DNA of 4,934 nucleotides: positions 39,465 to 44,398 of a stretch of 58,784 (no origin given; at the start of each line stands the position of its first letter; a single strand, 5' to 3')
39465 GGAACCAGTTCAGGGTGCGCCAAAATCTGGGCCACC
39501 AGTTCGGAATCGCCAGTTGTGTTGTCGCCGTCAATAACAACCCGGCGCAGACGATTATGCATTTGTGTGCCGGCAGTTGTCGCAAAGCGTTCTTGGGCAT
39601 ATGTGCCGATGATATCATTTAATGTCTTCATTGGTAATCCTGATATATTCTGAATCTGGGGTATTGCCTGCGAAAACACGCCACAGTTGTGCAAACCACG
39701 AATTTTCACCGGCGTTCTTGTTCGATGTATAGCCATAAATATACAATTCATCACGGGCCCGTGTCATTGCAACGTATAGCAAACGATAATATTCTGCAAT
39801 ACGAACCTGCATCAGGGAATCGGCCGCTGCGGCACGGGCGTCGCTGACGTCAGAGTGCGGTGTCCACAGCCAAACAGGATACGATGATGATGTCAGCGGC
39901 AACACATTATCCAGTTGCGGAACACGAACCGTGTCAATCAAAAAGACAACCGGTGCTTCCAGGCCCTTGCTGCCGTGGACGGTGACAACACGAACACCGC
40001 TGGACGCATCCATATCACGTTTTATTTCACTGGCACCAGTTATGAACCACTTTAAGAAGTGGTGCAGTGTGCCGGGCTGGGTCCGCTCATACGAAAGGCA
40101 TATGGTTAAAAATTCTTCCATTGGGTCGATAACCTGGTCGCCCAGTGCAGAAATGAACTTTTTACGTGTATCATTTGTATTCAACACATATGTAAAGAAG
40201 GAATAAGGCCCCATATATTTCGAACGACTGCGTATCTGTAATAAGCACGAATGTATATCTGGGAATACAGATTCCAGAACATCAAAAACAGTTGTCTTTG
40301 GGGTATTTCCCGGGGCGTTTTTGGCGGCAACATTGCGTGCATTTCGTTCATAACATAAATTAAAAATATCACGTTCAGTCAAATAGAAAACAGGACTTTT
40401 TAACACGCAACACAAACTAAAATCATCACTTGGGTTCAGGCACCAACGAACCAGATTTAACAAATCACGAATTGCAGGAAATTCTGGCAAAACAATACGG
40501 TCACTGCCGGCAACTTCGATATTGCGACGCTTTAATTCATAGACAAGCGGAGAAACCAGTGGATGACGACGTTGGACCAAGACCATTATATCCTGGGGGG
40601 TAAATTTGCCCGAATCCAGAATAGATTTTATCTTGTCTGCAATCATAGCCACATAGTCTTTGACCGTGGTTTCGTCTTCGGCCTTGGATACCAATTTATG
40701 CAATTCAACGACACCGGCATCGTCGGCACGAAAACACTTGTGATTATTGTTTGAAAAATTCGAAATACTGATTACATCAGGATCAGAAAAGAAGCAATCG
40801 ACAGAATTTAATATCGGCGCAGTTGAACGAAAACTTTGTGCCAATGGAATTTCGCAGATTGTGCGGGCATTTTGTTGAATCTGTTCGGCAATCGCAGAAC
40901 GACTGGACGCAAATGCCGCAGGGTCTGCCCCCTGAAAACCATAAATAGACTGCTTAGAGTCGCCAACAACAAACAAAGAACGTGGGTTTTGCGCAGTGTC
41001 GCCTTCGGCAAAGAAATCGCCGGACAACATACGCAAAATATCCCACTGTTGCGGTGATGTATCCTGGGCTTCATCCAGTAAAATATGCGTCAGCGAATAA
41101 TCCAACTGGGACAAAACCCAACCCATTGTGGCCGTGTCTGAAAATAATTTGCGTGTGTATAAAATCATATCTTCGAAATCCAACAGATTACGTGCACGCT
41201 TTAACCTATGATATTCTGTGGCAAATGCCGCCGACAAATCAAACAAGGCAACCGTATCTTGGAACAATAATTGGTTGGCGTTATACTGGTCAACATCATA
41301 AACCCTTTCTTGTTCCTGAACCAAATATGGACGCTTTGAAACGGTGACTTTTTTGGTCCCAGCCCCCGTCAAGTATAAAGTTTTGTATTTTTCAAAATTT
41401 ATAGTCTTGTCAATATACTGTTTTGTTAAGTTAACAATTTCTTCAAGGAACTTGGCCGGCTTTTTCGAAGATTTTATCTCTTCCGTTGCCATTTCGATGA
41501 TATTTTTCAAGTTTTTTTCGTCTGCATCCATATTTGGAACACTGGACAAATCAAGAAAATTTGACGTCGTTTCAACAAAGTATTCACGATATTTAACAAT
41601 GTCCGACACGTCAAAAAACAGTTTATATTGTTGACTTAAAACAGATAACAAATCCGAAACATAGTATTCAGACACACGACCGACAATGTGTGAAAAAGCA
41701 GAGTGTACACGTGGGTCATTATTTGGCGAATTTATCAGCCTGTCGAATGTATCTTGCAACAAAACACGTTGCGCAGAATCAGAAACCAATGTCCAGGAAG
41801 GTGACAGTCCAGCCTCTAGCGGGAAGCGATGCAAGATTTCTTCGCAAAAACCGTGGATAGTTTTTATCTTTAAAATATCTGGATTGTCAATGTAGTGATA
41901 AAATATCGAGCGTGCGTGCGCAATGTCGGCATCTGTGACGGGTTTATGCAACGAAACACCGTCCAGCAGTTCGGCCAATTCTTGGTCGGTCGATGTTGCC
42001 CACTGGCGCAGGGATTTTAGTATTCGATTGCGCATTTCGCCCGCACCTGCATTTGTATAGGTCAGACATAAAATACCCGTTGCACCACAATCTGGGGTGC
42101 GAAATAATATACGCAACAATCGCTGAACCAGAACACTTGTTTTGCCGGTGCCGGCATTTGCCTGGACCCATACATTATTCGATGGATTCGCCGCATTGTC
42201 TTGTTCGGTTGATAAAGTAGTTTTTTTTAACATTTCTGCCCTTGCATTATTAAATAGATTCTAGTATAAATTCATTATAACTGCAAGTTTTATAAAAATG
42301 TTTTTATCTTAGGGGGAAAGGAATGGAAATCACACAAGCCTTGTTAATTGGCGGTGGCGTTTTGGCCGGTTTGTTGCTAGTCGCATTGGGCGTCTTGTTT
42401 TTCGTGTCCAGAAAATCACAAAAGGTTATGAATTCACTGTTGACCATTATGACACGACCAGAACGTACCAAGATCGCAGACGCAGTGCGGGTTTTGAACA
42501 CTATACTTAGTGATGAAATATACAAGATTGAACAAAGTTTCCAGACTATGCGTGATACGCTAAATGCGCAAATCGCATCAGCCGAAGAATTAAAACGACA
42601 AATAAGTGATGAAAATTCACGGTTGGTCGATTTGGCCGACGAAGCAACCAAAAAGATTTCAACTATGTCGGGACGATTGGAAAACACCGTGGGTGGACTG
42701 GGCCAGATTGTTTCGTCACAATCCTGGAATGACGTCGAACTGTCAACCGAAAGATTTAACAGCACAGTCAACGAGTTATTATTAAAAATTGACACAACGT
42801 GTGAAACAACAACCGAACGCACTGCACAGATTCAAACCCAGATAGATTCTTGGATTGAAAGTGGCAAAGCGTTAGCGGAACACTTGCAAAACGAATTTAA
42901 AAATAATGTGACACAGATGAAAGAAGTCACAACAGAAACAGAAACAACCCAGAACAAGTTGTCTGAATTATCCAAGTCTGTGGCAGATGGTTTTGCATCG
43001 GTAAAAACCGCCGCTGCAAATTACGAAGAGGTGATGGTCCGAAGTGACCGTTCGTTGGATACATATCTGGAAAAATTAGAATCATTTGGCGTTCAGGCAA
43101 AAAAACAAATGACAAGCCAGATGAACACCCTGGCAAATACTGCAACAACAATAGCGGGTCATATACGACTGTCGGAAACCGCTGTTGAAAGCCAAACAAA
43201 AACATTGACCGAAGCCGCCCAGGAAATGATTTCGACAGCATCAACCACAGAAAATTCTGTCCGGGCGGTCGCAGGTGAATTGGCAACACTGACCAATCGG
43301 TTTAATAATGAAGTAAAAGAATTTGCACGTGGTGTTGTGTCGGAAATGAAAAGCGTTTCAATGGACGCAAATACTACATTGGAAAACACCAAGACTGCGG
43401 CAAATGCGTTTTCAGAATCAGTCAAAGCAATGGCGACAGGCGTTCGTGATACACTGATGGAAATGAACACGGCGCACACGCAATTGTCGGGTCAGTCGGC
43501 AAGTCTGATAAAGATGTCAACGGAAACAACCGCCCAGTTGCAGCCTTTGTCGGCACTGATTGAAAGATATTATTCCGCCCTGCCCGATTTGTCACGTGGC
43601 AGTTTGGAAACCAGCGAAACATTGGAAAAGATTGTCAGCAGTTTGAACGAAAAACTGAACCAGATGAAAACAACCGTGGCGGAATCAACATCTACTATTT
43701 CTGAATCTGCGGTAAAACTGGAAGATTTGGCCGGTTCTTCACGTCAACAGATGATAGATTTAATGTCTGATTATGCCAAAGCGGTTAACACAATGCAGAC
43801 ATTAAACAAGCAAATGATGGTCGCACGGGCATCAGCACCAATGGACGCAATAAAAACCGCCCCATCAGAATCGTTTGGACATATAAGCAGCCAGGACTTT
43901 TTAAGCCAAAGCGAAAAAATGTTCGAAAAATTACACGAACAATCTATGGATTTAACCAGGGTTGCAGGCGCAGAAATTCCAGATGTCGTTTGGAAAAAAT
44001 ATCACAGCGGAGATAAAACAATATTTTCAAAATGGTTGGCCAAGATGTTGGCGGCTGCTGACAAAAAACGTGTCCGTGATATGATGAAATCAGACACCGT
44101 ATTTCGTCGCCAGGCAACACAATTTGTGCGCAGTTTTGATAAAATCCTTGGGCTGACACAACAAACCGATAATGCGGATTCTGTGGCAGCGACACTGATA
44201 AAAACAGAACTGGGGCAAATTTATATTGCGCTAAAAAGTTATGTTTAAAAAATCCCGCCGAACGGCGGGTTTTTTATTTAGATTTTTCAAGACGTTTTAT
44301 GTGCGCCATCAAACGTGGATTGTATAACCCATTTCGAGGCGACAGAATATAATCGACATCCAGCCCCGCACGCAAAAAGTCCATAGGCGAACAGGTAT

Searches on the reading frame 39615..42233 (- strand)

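Call 76: search_protein_families(library=pfam, proteins=[window:39615-42233:-], max_evalue=0.001)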
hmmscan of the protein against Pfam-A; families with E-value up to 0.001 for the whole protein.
window:39615-42233:- (872 aa): 4 families
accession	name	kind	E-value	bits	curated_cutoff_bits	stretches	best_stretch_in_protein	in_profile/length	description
PF00580.27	UvrD-helicase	-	4.4e-49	168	23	1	8-443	2-265/271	UvrD/REP helicase N-terminal domain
PF13361.12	UvrD_C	-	1.1e-24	88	25.6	1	463-832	2-345/350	UvrD-like helicase C-terminal domain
PF13538.12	UvrD_C_2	-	3.8e-11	43.1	27.4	2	813-833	32-52/52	UvrD-like helicase C-terminal domain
PF13245.12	AAA_19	-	7e-10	39.6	25.1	1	15-433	8-133/134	AAA domain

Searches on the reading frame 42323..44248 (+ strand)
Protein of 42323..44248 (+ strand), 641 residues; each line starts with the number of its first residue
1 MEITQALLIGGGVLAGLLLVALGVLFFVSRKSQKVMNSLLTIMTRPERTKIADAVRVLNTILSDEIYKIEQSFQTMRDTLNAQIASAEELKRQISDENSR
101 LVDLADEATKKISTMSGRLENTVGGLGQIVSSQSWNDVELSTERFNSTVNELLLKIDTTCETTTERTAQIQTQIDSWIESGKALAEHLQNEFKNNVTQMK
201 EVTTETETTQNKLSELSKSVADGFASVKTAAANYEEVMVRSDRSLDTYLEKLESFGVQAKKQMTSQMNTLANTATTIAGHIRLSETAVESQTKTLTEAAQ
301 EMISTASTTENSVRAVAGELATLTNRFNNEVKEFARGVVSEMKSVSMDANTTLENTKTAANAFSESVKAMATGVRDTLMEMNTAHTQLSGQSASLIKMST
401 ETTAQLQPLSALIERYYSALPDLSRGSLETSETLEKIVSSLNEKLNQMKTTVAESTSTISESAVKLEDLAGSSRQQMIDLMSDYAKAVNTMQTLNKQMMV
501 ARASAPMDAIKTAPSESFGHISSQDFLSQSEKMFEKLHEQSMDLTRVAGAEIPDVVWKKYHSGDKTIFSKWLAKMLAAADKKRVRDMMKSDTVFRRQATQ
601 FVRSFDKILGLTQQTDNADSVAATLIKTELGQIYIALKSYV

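Call 77: search_protein_families(library=pfam, proteins=[window:42323-44248:+], max_evalue=0.00001)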
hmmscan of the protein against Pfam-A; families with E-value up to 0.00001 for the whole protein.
window:42323-44248:+ (641 aa): 1 family
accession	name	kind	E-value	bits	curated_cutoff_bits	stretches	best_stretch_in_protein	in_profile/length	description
PF04108.17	ATG17_like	-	8.7e-06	25.9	43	0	65-333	25-282/355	Autophagy protein ATG17-like domain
